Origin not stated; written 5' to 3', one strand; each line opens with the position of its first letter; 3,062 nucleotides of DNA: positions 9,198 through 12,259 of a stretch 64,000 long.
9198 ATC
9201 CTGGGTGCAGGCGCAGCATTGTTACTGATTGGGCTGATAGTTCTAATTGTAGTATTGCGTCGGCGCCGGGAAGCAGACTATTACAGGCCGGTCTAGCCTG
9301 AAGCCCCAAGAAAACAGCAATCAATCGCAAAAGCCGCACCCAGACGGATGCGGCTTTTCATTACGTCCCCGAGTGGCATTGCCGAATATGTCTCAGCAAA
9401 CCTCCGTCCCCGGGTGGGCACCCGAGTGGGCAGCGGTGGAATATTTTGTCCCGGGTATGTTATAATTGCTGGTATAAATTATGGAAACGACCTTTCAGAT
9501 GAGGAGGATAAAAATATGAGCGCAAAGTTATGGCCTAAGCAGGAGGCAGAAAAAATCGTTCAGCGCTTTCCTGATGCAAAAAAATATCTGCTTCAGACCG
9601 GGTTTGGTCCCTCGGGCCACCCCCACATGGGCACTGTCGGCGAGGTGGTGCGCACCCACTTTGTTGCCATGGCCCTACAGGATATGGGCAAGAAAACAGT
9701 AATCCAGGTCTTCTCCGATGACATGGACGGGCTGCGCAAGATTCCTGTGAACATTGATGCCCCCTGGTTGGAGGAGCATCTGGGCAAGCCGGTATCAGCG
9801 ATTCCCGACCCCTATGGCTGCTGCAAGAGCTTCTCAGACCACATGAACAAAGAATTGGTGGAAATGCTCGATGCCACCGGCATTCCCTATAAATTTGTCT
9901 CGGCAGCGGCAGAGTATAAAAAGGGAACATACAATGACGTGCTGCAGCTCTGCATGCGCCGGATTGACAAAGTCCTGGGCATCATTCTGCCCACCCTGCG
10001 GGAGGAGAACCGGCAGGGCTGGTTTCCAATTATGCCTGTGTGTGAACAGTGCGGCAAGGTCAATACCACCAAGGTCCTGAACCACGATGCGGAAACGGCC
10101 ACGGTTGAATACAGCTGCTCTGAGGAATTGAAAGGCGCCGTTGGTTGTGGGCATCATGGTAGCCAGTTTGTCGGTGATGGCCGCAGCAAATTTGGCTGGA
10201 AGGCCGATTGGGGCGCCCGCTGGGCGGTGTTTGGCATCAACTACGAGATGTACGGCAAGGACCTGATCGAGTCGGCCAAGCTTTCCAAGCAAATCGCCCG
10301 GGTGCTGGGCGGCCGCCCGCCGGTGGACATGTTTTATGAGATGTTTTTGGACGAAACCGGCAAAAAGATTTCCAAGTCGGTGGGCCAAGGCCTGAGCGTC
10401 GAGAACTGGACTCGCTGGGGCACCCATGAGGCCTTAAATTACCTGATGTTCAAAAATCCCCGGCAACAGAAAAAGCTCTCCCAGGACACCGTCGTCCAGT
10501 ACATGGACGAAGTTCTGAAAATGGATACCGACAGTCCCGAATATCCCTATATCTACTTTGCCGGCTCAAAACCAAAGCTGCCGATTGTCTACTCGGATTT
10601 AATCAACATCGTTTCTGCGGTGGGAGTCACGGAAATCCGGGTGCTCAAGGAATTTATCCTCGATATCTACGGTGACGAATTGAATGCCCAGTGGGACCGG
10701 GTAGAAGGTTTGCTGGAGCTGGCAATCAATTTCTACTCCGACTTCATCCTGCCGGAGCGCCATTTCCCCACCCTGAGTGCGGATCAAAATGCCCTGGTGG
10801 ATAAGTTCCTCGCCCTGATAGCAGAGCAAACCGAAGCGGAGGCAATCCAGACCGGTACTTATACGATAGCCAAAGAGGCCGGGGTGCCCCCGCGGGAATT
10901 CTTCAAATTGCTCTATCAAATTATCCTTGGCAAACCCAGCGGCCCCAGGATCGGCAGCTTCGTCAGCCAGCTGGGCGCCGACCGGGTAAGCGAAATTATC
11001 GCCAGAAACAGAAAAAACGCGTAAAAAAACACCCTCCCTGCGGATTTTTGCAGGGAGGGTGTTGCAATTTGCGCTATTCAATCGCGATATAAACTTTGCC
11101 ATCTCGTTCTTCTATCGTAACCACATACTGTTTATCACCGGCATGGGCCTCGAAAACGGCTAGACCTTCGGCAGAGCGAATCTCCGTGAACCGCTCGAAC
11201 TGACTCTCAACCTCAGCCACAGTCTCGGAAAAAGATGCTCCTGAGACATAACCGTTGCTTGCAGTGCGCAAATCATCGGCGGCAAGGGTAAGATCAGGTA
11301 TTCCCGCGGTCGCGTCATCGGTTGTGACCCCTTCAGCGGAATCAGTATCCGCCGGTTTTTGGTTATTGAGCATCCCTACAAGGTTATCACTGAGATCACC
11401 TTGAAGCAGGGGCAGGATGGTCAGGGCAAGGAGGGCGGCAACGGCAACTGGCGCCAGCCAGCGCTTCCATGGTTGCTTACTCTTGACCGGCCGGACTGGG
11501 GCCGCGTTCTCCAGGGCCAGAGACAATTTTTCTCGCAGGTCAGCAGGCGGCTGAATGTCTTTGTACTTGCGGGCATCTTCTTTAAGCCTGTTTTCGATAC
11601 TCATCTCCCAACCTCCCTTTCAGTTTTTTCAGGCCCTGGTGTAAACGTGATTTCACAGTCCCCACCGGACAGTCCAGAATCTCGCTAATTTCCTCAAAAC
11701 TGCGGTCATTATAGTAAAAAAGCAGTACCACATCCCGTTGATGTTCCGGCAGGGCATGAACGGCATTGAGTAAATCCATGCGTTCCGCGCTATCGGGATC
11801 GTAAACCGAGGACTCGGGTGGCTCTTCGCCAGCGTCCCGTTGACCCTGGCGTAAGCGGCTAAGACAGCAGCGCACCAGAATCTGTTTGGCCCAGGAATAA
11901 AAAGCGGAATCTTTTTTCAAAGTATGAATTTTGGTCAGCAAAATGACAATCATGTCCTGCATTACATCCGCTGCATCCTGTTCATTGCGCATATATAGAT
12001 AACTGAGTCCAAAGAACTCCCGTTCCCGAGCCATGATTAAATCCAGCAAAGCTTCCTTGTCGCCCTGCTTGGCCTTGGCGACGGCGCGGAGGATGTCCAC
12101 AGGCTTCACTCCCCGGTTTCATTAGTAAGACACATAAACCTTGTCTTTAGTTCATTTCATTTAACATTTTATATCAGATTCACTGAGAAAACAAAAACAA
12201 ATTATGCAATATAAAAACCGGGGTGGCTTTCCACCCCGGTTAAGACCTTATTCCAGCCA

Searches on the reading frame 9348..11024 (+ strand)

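Call 42: search_protein_families(library=pfam, proteins=[window:9348-11024:+], max_evalue=0.00001)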
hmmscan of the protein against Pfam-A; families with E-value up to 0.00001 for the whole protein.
window:9348-11024:+ (558 aa): 1 family
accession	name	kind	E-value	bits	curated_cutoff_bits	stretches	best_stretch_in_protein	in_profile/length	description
PF01921.24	tRNA-synt_1f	-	2.6e-110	369.2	27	1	61-394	2-337/360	tRNA synthetases class I (K)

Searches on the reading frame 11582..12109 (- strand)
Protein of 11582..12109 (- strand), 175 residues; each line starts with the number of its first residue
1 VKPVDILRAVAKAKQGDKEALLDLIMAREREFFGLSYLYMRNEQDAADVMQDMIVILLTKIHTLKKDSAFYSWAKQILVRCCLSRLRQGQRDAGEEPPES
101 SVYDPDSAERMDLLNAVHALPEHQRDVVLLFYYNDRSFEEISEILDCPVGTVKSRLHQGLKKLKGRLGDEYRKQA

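Call 42: search_protein_families(library=pfam, proteins=[window:11582-12109:-], max_evalue=0.00001)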
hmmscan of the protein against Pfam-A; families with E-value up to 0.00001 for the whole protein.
window:11582-12109:- (175 aa): 3 families
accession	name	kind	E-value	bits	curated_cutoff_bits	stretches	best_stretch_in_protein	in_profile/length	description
PF08281.18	Sigma70_r4_2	-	7.3e-19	67.6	25.7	1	111-163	2-54/54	Sigma-70, region 4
PF04545.22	Sigma70_r4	-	1.4e-14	53.7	24.1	1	118-164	3-49/50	Sigma-70, region 4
PF04542.20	Sigma70_r2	-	7.8e-10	38.9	24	1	26-91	3-70/71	Sigma-70 region 2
